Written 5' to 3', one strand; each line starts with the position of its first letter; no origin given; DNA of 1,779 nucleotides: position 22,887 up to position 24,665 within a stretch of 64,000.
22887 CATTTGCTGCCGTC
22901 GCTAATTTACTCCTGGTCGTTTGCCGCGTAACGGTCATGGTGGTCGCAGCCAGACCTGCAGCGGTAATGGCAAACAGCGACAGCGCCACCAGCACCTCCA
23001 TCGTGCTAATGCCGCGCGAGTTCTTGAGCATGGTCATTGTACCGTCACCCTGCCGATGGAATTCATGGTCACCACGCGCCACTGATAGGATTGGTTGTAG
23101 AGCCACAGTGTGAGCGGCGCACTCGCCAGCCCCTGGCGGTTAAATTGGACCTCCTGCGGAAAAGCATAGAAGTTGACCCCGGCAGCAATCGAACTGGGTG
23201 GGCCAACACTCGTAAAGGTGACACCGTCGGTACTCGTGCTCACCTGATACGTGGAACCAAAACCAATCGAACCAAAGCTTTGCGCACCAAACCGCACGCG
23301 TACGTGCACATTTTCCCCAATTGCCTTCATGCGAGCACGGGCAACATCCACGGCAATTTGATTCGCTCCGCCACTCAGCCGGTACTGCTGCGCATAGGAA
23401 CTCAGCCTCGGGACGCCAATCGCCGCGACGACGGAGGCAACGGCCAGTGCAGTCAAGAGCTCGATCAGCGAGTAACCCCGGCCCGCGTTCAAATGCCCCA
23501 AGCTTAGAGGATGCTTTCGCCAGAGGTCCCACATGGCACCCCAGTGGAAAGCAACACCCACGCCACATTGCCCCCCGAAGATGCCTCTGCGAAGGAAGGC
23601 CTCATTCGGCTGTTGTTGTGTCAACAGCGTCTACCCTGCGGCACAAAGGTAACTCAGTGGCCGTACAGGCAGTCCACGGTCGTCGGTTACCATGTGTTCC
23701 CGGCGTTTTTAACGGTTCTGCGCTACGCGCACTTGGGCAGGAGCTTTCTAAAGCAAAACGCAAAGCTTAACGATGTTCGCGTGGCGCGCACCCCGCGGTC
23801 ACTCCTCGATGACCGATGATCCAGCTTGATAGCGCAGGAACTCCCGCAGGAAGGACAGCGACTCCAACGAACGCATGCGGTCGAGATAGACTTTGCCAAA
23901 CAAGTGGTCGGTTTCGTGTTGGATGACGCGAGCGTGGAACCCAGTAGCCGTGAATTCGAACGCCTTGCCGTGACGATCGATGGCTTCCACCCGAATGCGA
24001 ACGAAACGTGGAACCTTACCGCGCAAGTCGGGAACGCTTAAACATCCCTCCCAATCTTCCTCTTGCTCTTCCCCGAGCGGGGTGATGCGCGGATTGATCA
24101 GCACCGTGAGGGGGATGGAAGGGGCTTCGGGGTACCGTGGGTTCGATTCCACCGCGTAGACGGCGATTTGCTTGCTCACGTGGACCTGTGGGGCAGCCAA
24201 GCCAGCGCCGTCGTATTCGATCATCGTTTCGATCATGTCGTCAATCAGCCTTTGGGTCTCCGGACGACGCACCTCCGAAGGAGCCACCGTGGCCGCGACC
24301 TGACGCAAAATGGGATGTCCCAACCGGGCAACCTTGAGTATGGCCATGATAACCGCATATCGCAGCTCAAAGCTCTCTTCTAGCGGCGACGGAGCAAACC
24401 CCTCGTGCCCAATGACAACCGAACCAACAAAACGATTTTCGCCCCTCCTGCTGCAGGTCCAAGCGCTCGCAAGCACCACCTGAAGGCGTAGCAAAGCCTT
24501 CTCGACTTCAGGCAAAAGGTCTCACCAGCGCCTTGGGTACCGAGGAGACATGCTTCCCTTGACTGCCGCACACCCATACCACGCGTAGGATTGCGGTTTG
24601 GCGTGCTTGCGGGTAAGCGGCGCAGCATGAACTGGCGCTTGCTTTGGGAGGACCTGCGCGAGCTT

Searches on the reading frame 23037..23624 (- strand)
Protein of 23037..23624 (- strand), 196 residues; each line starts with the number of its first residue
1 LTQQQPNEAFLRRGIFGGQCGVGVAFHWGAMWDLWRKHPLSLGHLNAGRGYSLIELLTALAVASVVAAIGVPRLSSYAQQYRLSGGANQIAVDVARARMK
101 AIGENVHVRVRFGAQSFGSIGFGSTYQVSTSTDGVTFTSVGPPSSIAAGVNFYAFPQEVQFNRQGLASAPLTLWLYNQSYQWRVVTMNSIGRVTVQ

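Call 42: search_protein_families(library=pfam, proteins=[window:23037-23624:-], max_evalue=0.001)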
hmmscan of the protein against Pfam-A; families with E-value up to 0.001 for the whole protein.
window:23037-23624:- (196 aa): 2 families
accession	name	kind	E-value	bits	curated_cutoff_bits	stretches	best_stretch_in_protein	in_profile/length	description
PF07963.17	N_methyl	-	6.4e-05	22.8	21.2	1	49-69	5-25/27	Prokaryotic N-terminal methylation motif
PF12019.13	GspH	-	0.00097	20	21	0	87-185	2-103/108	Type II transport protein GspH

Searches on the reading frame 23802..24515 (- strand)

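Call 42: search_protein_families(library=pfam, proteins=[window:23802-24515:-], max_evalue=0.001)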
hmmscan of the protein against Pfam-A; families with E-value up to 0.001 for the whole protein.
window:23802-24515:- (238 aa): 1 family
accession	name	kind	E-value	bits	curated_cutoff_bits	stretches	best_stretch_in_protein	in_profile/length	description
PF01327.26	Pep_deformylase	-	1.4e-51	174.6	22.8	1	60-218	2-154/156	Polypeptide deformylase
